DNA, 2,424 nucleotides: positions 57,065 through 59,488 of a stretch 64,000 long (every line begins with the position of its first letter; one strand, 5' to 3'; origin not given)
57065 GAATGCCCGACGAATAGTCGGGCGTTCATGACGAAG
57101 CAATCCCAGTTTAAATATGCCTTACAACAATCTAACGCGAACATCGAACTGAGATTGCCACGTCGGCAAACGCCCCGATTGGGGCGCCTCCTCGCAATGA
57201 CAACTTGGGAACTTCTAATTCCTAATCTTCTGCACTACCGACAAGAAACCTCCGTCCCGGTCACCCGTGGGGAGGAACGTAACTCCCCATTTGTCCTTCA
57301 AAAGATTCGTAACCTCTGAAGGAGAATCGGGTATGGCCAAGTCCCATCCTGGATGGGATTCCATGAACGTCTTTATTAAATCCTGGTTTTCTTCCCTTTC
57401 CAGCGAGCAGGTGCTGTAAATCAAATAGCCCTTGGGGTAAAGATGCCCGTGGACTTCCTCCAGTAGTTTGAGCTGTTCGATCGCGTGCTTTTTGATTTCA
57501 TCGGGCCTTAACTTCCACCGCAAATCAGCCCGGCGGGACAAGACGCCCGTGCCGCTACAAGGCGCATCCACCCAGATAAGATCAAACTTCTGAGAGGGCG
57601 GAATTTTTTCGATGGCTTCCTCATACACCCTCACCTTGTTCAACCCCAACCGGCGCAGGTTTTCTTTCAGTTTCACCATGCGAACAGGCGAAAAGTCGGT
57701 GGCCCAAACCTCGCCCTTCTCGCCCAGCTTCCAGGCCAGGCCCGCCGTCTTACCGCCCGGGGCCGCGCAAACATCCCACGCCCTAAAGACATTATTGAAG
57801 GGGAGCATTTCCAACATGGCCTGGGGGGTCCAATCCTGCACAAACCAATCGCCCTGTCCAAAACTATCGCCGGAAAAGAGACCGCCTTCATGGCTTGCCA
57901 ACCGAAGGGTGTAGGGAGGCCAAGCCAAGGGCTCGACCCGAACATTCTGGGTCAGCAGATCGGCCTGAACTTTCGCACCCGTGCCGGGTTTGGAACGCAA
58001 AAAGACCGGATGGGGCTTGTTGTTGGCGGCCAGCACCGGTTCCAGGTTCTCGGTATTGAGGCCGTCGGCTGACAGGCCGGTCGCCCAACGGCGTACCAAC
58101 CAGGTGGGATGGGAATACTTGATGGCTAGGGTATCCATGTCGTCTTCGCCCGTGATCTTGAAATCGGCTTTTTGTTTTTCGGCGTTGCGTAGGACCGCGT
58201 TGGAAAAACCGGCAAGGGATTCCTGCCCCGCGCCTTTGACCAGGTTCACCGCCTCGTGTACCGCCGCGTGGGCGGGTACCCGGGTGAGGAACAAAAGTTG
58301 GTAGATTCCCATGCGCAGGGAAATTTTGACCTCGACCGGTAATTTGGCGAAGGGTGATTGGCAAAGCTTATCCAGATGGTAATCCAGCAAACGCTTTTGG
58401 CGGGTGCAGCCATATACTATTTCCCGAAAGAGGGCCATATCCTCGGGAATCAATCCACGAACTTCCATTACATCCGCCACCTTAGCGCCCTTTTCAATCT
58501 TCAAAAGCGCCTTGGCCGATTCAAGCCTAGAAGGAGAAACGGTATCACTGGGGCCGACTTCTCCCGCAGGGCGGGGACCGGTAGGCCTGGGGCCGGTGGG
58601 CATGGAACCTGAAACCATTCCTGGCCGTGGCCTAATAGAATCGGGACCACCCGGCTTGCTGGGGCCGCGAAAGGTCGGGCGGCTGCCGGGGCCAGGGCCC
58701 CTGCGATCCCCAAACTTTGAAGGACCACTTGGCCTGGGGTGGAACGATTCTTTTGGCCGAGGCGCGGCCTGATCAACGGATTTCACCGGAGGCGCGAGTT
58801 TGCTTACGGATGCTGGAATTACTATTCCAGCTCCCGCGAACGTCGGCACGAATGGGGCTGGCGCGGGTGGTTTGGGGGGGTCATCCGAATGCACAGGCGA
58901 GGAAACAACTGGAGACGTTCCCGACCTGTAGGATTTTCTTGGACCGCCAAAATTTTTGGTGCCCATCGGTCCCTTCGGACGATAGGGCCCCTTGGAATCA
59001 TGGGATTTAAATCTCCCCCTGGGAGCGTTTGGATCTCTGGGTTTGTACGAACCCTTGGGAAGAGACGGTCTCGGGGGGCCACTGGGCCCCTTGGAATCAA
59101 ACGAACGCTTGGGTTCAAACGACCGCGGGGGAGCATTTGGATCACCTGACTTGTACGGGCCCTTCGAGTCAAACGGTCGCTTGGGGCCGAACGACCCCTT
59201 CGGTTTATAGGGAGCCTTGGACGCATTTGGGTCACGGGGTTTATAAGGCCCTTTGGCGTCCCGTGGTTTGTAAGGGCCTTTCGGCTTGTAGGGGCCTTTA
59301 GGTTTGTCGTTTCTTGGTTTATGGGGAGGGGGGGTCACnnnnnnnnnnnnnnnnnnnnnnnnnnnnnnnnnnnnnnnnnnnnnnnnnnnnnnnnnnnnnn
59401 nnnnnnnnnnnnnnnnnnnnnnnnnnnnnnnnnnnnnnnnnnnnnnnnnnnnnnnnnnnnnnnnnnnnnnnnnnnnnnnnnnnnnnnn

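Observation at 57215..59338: RsmB methyltransferase carrying a ~260-aa N-terminal KPKGPY-repeat extension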

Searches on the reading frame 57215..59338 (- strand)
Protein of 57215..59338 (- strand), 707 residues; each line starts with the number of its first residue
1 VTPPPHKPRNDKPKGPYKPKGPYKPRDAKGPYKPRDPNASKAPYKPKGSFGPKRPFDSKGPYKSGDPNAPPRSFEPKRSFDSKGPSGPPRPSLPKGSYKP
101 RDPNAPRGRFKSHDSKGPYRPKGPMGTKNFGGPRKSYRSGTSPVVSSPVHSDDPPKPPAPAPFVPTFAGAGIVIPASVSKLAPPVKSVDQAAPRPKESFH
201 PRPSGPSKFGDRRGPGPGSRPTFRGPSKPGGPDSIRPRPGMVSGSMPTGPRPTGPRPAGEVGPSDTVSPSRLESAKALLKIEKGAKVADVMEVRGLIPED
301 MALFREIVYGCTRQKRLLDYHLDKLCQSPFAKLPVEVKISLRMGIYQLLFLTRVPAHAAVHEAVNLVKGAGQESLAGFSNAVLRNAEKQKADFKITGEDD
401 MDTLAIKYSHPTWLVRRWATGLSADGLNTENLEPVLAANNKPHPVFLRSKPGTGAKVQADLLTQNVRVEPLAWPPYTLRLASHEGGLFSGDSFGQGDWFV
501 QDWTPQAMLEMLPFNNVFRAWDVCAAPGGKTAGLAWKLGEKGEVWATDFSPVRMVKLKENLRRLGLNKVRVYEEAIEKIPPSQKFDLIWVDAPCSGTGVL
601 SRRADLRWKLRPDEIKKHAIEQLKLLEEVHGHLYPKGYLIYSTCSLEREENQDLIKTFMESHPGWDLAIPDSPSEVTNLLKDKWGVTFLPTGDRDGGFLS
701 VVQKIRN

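Call 4: search_protein_families(library=pfam, proteins=[window:57215-59338:-], max_evalue=0.1)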
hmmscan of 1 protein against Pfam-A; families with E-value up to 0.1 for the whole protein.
window:57215-59338:- (707 aa): 8 families
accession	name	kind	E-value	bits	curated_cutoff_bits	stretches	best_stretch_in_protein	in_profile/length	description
PF01189.24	Methyltr_RsmB-F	-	1.2e-40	139.7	27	1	520-698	12-193/199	16S rRNA methyltransferase RsmB/F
PF01029.23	NusB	-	5.2e-26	92.1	23.1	1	272-388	5-133/133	NusB family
PF13847.12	Methyltransf_31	-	2e-09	37.7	27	1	522-663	9-127/145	Methyltransferase domain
PF13649.12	Methyltransf_25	-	2.3e-05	25.4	27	1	522-590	3-70/97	Methyltransferase domain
PF01728.25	FtsJ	-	0.00089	19.7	24.1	1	510-596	14-105/181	FtsJ-like methyltransferase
PF22458.1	RsmF-B_ferredox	-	0.0012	19.4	27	1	410-482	1-69/74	Methyltr_RsmF/B-like, ferredoxin-like domain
PF08242.18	Methyltransf_12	-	0.012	16.8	30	1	528-589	4-70/98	Methyltransferase domain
PF08241.18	Methyltransf_11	-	0.026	15.6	21.2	0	528-590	8-66/95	Methyltransferase domain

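Call 8: find_homologous_proteins(query=window:57215-59338:-, max_evalue=1e-10)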
Query window:57215-59338:- (707 aa): 346 proteins with E <= 1e-10 among 8000 candidates; the best 120 are listed.
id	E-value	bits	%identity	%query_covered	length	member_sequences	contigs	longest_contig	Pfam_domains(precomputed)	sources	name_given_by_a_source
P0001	0.0e+0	1073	99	66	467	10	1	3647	PF13847.13,PF13649.13,PF01189.24,PF01029.24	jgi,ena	-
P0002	1.2e-268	911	64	93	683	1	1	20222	PF13847.13,PF01189.24,PF01029.24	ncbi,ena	-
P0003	6.0e-239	813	69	74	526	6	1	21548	PF13847.13,PF01189.24,PF22458.2,PF01029.24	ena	-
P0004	4.7e-212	724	70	62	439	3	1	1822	PF13847.13,PF13649.13,PF01189.24,PF22458.2,PF01029.24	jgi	jgi:16S rRNA (cytosine967-C5)-methyltransferase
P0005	1.1e-198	680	62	72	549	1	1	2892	PF13847.13,PF01189.24,PF22458.2,PF01029.24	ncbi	-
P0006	5.5e-193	661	61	69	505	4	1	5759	PF13847.13,PF13649.13,PF01189.24,PF22458.2,PF01029.24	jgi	jgi:16S rRNA (cytosine967-C5)-methyltransferase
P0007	6.7e-193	661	61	67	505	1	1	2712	PF13847.13,PF13649.13,PF01189.24,PF22458.2,PF01728.26,PF01029.24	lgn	-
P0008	1.9e-190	653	61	69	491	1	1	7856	PF13847.13,PF13649.13,PF01189.24,PF01728.26,PF01029.24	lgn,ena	-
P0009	7.6e-190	651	64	62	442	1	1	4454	PF13847.13,PF13649.13,PF01189.24,PF22458.2,PF01029.24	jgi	jgi:16S rRNA (cytosine967-C5)-methyltransferase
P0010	8.2e-189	647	59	70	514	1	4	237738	PF13847.13,PF13649.13,PF01189.24,PF22458.2,PF01728.26,PF01029.24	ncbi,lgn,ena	-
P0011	6.3e-188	645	61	65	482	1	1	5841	PF13847.13,PF13649.13,PF01189.24,PF22458.2,PF01029.24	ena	-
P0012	4.8e-186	638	61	64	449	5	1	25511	PF01189.24,PF22458.2,PF01029.24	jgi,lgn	-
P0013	7.8e-186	638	55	83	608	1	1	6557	PF13847.13,PF13649.13,PF01189.24,PF22458.2,PF01029.24,PF08241.19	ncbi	-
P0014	1.6e-185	637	61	65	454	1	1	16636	PF13847.13,PF01189.24,PF22458.2,PF01029.24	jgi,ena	-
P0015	2.2e-184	633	57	71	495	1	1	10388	PF13847.13,PF01189.24,PF22458.2,PF01029.24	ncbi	-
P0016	2.3e-184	633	62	62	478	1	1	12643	PF13847.13,PF01189.24,PF22458.2,PF01029.24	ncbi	-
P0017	3.0e-184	632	61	62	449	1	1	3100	PF13847.13,PF13649.13,PF01189.24,PF22458.2,PF01029.24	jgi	jgi:16S rRNA (cytosine967-C5)-methyltransferase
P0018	7.8e-184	631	65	61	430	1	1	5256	PF13847.13,PF01189.24,PF01029.24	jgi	jgi:16S rRNA (cytosine967-C5)-methyltransferase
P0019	1.3e-183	630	60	65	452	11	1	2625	PF01189.24,PF22458.2,PF01728.26,PF01029.24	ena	-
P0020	3.7e-183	629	59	71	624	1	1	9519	PF01189.24,PF22458.2,PF01029.24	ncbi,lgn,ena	-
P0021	4.5e-183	629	63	61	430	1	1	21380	PF13847.13,PF13649.13,PF01189.24,PF22458.2,PF01728.26,PF01029.24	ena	-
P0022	2.3e-181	623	62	62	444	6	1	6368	PF13847.13,PF01189.24,PF22458.2,PF01728.26,PF01029.24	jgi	jgi:16S rRNA (cytosine967-C5)-methyltransferase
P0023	5.3e-181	622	62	63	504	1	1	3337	PF13847.13,PF01189.24,PF01728.26,PF01029.24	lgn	-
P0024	5.7e-181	622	62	64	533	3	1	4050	PF13847.13,PF13649.13,PF01189.24,PF22458.2,PF01135.26,PF01728.26,PF01029.24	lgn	-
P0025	8.6e-181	621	56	72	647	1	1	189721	PF01189.24,PF22458.2,PF01029.24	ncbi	-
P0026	3.2e-180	619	63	60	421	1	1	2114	PF13847.13,PF01189.24,PF22458.2,PF01029.24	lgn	-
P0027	4.4e-180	619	63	61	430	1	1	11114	PF13847.13,PF01189.24,PF22458.2,PF01728.26,PF01029.24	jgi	jgi:16S rRNA (cytosine967-C5)-methyltransferase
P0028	1.6e-179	617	58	71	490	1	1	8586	PF13847.13,PF13649.13,PF01189.24,PF22458.2,PF01029.24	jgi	jgi:16S rRNA (cytosine967-C5)-methyltransferase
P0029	5.6e-179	615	55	71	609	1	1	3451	PF13847.13,PF01189.24,PF22458.2,PF01029.24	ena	-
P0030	1.1e-177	611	60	64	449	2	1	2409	PF13847.13,PF13649.13,PF01189.24,PF22458.2,PF01135.26,PF01728.26,PF01029.24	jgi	jgi:16S rRNA (cytosine967-C5)-methyltransferase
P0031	4.4e-177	609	63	60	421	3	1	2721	PF13847.13,PF13649.13,PF01189.24,PF22458.2,PF01135.26,PF01728.26,PF01029.24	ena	-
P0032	3.7e-176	606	64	58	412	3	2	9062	PF13847.13,PF13649.13,PF01189.24,PF22458.2,PF01728.26,PF01029.24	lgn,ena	-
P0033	1.0e-175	604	62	59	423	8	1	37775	PF13847.13,PF13649.13,PF01189.24,PF22458.2,PF01029.24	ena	-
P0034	1.0e-175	604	62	64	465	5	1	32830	PF13847.13,PF01189.24,PF22458.2,PF01728.26,PF01029.24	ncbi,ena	-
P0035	2.9e-174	599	54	73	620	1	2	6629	PF01189.24,PF22458.2,PF01029.24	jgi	jgi:16S rRNA (cytosine967-C5)-methyltransferase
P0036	4.6e-174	599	60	63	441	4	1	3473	PF13847.13,PF01189.24,PF22458.2,PF01029.24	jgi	jgi:16S rRNA (cytosine967-C5)-methyltransferase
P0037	6.4e-174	598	61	64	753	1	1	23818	PF13847.13,PF01189.24,PF22458.2,PF01029.24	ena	-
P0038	1.8e-173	597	59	63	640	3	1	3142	PF01189.24,PF22458.2,PF01029.24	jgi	jgi:16S rRNA (cytosine967-C5)-methyltransferase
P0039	2.3e-173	596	54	74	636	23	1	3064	PF13847.13,PF01189.24,PF22458.2,PF01029.24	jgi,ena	-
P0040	3.4e-173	596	62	58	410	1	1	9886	PF13847.13,PF13649.13,PF01189.24,PF22458.2,PF01029.24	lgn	-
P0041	7.9e-173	595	61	61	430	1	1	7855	PF13847.13,PF13649.13,PF01189.24,PF22458.2,PF01728.26,PF01029.24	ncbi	-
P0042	1.3e-172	594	54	74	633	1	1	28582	PF13847.13,PF01189.24,PF22458.2,PF01029.24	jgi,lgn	-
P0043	1.7e-172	594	62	61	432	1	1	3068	PF13847.13,PF01189.24,PF22458.2,PF01029.24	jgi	jgi:16S rRNA (cytosine967-C5)-methyltransferase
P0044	1.9e-172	593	48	89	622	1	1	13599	PF01189.24,PF22458.2,PF01029.24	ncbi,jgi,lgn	-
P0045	3.9e-172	592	53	73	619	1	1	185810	PF01189.24,PF22458.2,PF01029.24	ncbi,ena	-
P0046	4.6e-172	592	48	88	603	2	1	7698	PF13847.13,PF01189.24,PF22458.2,PF01728.26,PF01029.24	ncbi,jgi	-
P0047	7.5e-172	591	61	61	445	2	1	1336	PF13847.13,PF13649.13,PF01189.24,PF22458.2,PF01029.24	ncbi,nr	ncbi:MAG TPA: 16S rRNA (cytosine(967)-C(5))-methyltransferase RsmB, partial [bacterium]|nr:16S rRNA 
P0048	6.0e-171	588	51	80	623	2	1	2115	PF13847.13,PF01189.24,PF22458.2,PF01029.24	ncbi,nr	ncbi:MAG TPA: 16S rRNA (cytosine(967)-C(5))-methyltransferase RsmB [bacterium]|nr:16S rRNA (cytosine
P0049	7.6e-171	588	59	63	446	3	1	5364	PF01189.24,PF22458.2,PF01029.24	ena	-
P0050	2.1e-169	583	59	64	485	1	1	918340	PF13847.13,PF01189.24,PF22458.2,PF01029.24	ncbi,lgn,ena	-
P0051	1.7e-168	580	59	65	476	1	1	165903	PF13847.13,PF01189.24,PF22458.2,PF01029.24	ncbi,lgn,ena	-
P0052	2.0e-168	580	60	61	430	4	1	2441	PF13847.13,PF13649.13,PF01189.24,PF22458.2,PF01135.26,PF01728.26,PF01029.24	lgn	-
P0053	1.1e-165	571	51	73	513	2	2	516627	PF13649.13,PF01189.24,PF22458.2,PF01728.26,PF01029.24,PF01209.25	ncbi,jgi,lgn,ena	jgi:16S rRNA (cytosine967-C5)-methyltransferase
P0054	2.5e-164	567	58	61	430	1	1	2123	PF13847.13,PF13649.13,PF01189.24,PF22458.2,PF01029.24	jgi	jgi:16S rRNA (cytosine967-C5)-methyltransferase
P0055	2.7e-164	566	54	69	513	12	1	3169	PF13847.13,PF13649.13,PF01189.24,PF22458.2,PF01728.26,PF01029.24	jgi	jgi:16S rRNA (cytosine967-C5)-methyltransferase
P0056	4.3e-164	566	61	59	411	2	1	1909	PF13847.13,PF01189.24,PF22458.2,PF01029.24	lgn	-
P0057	4.4e-164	566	56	62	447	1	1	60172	PF13847.13,PF13649.13,PF01189.24,PF01135.26,PF01728.26,PF01029.24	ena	-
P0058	1.9e-162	560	59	61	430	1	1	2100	PF13847.13,PF13649.13,PF01189.24,PF22458.2,PF01135.26,PF01728.26,PF01029.24,PF01209.25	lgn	-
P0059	1.6e-160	554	55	62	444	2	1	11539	PF13847.13,PF01189.24,PF22458.2,PF01029.24,PF01209.25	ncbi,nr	ncbi:MAG TPA: 16S rRNA (cytosine(967)-C(5))-methyltransferase RsmB [bacterium]|nr:16S rRNA (cytosine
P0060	1.2e-158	548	54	62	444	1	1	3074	PF13847.13,PF13649.13,PF01189.24,PF22458.2,PF01728.26,PF01029.24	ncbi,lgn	ncbi:MAG: 16S rRNA (cytosine(967)-C(5))-methyltransferase RsmB [bacterium]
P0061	6.5e-158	545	55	64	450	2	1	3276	PF13847.13,PF13649.13,PF01189.24,PF22458.2,PF01728.26,PF01029.24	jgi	jgi:16S rRNA (cytosine967-C5)-methyltransferase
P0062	7.4e-158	545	58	58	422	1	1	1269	PF13847.13,PF13649.13,PF01189.24,PF22458.2,PF01029.24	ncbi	ncbi:MAG TPA: 16S rRNA (cytosine(967)-C(5))-methyltransferase RsmB, partial [bacterium]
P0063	5.4e-157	542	59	60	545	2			PF01189.24,PF22458.2,PF01029.24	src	-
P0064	2.4e-107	378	44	62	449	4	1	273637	PF13649.13,PF01189.24,PF01029.24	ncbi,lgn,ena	-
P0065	1.0e-63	234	35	57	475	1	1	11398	PF13847.13,PF13649.13,PF01189.24,PF22458.2,PF01728.26,PF01029.24,PF01209.25,PF08241.19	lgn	-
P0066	1.8e-62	230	36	59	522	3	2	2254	PF13847.13,PF13649.13,PF01189.24,PF22458.2,PF01728.26,PF01029.24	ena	-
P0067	6.0e-62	228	34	68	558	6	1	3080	PF13847.13,PF13649.13,PF01189.24,PF22458.2,PF01029.24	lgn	-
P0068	1.7e-61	226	36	57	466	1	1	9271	PF13847.13,PF13649.13,PF01189.24,PF22458.2,PF01029.24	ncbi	-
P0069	1.8e-61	226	35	55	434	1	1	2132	PF13847.13,PF01189.24,PF22458.2,PF01728.26,PF01029.24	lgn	-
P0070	1.9e-61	226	38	54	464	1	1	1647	PF13847.13,PF13649.13,PF01189.24,PF22458.2,PF01728.26,PF01029.24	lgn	-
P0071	9.6e-61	224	36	54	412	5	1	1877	PF01189.24,PF22458.2,PF01728.26,PF01029.24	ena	-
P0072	6.1e-60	221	35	56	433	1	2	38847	PF13847.13,PF01189.24,PF22458.2,PF01728.26,PF01029.24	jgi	jgi:16S rRNA (cytosine967-C5)-methyltransferase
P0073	7.0e-60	221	35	64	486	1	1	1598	PF13847.13,PF13649.13,PF01189.24,PF22458.2,PF01135.26,PF01728.26,PF01029.24,PF01209.25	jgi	jgi:16S rRNA (cytosine967-C5)-methyltransferase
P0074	6.3e-59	218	35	56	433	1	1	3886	PF13847.13,PF01189.24,PF22458.2,PF01135.26,PF01728.26,PF01029.24,PF01209.25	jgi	jgi:16S rRNA (cytosine967-C5)-methyltransferase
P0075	2.7e-58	216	34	57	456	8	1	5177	PF13847.13,PF17125.11,PF13649.13,PF01189.24,PF22458.2,PF01029.24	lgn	-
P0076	4.2e-58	215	36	62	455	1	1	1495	PF01189.24,PF22458.2,PF01029.24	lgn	-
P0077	5.6e-58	215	32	56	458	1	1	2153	PF13847.13,PF01189.24,PF22458.2,PF01728.26,PF01029.24,PF01209.25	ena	-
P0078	5.7e-58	215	35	56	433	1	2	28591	PF13847.13,PF01189.24,PF22458.2,PF01728.26,PF01029.24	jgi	jgi:16S rRNA (cytosine967-C5)-methyltransferase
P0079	1.5e-57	213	36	55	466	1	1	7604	PF13847.13,PF13649.13,PF01189.24,PF22458.2,PF01728.26,PF01029.24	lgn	-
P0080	2.0e-57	213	36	59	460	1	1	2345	PF13847.13,PF01189.24,PF22458.2,PF01029.24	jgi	jgi:16S rRNA (cytosine967-C5)-methyltransferase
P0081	3.0e-57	212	35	64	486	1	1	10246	PF13847.13,PF13649.13,PF01189.24,PF22458.2,PF01135.26,PF01728.26,PF01029.24,PF01209.25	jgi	jgi:16S rRNA (cytosine967-C5)-methyltransferase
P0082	4.6e-57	212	35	61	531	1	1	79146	PF01189.24,PF22458.2,PF01135.26,PF01029.24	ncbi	-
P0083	7.0e-57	211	35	58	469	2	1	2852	PF01189.24,PF22458.2,PF01029.24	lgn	-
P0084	9.2e-57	211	35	57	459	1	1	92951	PF13847.13,PF01189.24,PF22458.2,PF01029.24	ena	-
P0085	1.6e-56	210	36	52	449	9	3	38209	PF01189.24,PF22458.2,PF01728.26,PF01029.24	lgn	-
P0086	3.3e-56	209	35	56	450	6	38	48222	PF13847.13,PF01189.24,PF22458.2,PF01029.24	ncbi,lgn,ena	ncbi:MAG: 16S rRNA (cytosine(967)-C(5))-methyltransferase RsmB [Peptococcia bacterium]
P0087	1.1e-55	207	34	55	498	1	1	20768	PF13847.13,PF13649.13,PF01189.24,PF22458.2,PF01728.26,PF01029.24,PF01209.25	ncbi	-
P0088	1.2e-55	207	35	58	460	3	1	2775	PF01189.24,PF22458.2,PF01135.26,PF01029.24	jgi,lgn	jgi:16S rRNA (cytosine967-C5)-methyltransferase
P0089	1.5e-55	207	33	61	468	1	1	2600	PF13847.13,PF01189.24,PF22458.2,PF01029.24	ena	-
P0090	1.6e-55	207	34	62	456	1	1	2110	PF13847.13,PF01189.24,PF22458.2,PF01135.26,PF01029.24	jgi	jgi:16S rRNA (cytosine967-C5)-methyltransferase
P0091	2.1e-55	206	33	62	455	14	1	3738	PF13847.13,PF01189.24,PF22458.2,PF01135.26,PF01029.24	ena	-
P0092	2.4e-55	206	35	66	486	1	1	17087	PF13847.13,PF13649.13,PF01189.24,PF22458.2,PF01135.26,PF01029.24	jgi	jgi:16S rRNA (cytosine967-C5)-methyltransferase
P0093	2.7e-55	206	36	58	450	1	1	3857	PF01189.24,PF22458.2,PF01029.24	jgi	jgi:16S rRNA (cytosine967-C5)-methyltransferase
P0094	4.2e-55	205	34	65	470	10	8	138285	PF01189.24,PF22458.2,PF01029.24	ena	-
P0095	5.7e-55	205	35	60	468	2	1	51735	PF13847.13,PF13649.13,PF01189.24,PF22458.2,PF01029.24,PF01209.25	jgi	jgi:16S rRNA (cytosine967-C5)-methyltransferase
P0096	1.1e-54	204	34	53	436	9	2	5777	PF13847.13,PF17125.11,PF01189.24,PF22458.2,PF01029.24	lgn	-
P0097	1.8e-54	203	33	62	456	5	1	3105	PF13847.13,PF01189.24,PF22458.2,PF01135.26,PF01029.24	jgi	jgi:16S rRNA (cytosine967-C5)-methyltransferase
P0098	1.9e-54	203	35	53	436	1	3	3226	PF13847.13,PF17125.11,PF01189.24,PF22458.2,PF01029.24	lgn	-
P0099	2.2e-54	203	35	53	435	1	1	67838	PF13847.13,PF13649.13,PF01189.24,PF22458.2,PF01728.26,PF01029.24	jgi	-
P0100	3.2e-54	202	33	62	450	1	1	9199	PF17125.11,PF01189.24,PF22458.2,PF01029.24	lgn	-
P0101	3.5e-54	202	33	57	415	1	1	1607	PF13847.13,PF01189.24,PF22458.2,PF01728.26,PF01029.24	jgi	jgi:16S rRNA (cytosine967-C5)-methyltransferase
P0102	4.0e-54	202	35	56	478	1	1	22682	PF13847.13,PF01189.24,PF22458.2,PF01029.24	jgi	jgi:16S rRNA (cytosine967-C5)-methyltransferase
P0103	5.0e-54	202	37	50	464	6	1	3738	PF13847.13,PF13649.13,PF01189.24,PF22458.2,PF01029.24,PF01209.25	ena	-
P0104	5.1e-54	202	35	56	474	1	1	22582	PF13847.13,PF01189.24,PF22458.2,PF01029.24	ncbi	-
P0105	5.9e-54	202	37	58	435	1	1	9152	PF13847.13,PF01189.24,PF22458.2,PF01728.26,PF01029.24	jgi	-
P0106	6.6e-54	201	34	57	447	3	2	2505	PF13847.13,PF13649.13,PF01189.24,PF22458.2,PF01029.24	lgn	-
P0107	8.1e-54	201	37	52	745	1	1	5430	PF13649.13,PF01189.24,PF22458.2,PF01135.26,PF01029.24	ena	-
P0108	9.3e-54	201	35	51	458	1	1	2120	PF01189.24,PF22458.2,PF01029.24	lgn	-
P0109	1.2e-53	201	34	53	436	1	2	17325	PF13847.13,PF17125.11,PF01189.24,PF22458.2,PF01029.24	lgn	-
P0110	1.2e-53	201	36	52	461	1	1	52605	PF13847.13,PF13649.13,PF01189.24,PF22458.2,PF01728.26,PF01029.24,PF01209.25,PF08241.19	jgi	-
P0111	1.5e-53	200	32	61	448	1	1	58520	PF13847.13,PF13649.13,PF01189.24,PF22458.2,PF01728.26,PF01029.24,PF01209.25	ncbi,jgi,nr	ncbi:MAG: 16S rRNA (cytosine(967)-C(5))-methyltransferase RsmB [Deltaproteobacteria bacterium]|nr:16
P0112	1.5e-53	200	35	53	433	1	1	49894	PF13847.13,PF01189.24,PF22458.2,PF01728.26,PF01029.24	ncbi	-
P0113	1.5e-53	200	34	53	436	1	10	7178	PF13847.13,PF17125.11,PF01189.24,PF22458.2,PF01029.24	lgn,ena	-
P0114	1.6e-53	200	35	57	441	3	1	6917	PF01189.24,PF22458.2,PF01029.24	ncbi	-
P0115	1.7e-53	200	36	57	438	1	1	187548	PF01189.24,PF22458.2,PF01029.24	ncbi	-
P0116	1.7e-53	200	34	52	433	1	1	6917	PF13847.13,PF01189.24,PF22458.2,PF01728.26,PF01029.24,PF01209.25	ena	-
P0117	2.6e-53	199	37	52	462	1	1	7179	PF13847.13,PF01189.24,PF22458.2,PF01135.26,PF01728.26,PF01029.24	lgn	-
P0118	2.8e-53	199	35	52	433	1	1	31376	PF13847.13,PF01189.24,PF22458.2,PF01728.26,PF01029.24,PF01209.25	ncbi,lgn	-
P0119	3.1e-53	199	34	53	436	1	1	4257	PF13847.13,PF01189.24,PF22458.2,PF01029.24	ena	-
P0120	3.1e-53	199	35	61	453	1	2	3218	PF01189.24,PF01029.24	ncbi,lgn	-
